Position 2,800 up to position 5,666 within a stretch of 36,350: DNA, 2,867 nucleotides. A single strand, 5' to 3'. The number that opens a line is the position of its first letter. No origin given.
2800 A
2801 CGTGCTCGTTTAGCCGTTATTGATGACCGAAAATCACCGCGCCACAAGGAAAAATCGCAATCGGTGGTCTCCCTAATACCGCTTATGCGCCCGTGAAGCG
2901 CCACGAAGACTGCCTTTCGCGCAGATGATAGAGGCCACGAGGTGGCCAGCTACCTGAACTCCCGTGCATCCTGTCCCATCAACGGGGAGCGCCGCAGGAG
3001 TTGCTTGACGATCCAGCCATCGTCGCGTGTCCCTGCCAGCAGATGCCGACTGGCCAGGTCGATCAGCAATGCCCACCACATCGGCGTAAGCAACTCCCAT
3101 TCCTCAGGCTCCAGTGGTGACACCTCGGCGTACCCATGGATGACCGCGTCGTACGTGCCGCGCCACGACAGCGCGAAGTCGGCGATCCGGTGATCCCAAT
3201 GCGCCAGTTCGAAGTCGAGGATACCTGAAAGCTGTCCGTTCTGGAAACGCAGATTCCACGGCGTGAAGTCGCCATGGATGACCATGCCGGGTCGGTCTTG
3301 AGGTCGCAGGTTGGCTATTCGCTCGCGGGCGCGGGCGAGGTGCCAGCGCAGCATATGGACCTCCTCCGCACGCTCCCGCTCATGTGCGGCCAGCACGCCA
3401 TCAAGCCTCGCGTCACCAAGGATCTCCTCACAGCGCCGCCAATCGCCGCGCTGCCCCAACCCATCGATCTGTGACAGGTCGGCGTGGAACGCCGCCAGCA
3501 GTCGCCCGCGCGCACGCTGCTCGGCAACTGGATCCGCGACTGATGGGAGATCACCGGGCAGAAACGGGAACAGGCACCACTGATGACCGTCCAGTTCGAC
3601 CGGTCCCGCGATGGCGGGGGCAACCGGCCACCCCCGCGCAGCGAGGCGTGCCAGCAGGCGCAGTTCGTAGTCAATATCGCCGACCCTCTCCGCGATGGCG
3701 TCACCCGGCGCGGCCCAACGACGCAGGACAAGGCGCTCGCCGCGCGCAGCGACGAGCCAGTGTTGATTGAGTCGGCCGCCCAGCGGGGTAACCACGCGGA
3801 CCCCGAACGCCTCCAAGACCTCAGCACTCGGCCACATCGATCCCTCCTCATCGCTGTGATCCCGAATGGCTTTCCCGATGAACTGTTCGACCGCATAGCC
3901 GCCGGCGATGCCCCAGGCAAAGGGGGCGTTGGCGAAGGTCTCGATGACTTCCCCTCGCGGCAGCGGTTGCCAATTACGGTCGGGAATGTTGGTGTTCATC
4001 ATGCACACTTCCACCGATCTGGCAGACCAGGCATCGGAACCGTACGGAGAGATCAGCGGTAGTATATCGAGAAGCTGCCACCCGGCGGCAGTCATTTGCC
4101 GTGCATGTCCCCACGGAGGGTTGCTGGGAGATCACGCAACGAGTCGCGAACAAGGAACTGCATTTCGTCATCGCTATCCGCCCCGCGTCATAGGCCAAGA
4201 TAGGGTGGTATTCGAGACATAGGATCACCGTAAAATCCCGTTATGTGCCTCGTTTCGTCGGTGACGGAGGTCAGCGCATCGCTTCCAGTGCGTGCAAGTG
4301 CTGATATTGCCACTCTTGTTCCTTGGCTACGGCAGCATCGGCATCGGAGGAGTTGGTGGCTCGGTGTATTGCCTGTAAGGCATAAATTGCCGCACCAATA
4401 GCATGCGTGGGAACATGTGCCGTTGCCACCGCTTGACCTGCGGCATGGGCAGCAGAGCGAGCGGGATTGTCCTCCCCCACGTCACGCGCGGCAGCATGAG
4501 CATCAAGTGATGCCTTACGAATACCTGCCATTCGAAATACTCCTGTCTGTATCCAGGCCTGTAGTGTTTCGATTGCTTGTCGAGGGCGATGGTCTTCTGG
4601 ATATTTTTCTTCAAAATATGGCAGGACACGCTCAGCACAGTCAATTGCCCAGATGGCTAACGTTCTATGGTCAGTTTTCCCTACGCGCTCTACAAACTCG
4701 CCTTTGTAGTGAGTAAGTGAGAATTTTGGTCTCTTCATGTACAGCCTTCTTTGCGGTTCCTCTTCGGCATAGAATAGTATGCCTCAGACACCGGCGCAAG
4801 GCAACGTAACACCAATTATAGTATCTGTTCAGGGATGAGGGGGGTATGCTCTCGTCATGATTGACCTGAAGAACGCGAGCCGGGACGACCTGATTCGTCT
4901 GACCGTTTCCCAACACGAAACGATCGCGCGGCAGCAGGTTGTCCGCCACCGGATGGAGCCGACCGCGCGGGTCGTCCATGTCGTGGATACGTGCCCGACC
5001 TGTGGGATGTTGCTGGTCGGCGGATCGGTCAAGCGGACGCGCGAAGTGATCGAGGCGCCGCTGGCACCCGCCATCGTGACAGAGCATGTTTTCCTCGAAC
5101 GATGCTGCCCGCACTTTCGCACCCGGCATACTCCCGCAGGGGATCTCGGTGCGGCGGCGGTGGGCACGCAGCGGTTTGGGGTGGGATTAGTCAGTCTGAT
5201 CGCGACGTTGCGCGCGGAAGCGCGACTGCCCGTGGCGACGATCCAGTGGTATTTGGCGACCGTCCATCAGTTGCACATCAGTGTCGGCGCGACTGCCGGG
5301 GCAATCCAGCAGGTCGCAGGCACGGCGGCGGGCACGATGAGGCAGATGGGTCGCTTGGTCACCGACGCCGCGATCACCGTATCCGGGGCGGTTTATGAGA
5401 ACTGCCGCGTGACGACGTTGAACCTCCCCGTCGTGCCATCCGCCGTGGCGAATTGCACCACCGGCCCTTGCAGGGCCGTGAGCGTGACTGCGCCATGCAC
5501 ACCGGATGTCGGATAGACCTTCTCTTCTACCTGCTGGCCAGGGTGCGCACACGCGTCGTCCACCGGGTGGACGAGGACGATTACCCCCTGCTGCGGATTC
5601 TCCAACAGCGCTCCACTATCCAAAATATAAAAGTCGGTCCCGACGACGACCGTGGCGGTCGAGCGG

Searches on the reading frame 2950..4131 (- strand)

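Call 18: search_protein_families(library=pfam, max_evalue=0.01, proteins=[window:2950-4131:-])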
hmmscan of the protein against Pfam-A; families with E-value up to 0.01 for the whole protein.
window:2950-4131:- (393 aa): 1 family
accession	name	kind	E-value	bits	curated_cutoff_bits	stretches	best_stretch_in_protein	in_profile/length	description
PF01636.29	APH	-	1.4e-28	100.7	23.2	1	118-325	7-212/239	Phosphotransferase enzyme family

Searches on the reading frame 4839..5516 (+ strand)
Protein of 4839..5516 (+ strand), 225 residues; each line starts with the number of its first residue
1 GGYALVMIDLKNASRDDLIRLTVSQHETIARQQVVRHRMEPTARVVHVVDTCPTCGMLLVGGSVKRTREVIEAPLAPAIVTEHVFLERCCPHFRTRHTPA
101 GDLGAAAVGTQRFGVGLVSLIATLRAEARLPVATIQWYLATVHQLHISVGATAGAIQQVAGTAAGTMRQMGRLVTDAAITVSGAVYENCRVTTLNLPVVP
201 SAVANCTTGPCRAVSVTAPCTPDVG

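Call 18: search_protein_families(library=pfam, max_evalue=0.01, proteins=[window:4839-5516:+])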
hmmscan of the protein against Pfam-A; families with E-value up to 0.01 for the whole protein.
window:4839-5516:+ (225 aa): 1 family
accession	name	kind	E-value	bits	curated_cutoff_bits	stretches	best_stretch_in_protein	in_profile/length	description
PF13005.12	zf-IS66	-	0.0014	19.4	27.3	1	51-92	3-44/46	zinc-finger binding domain of transposase IS66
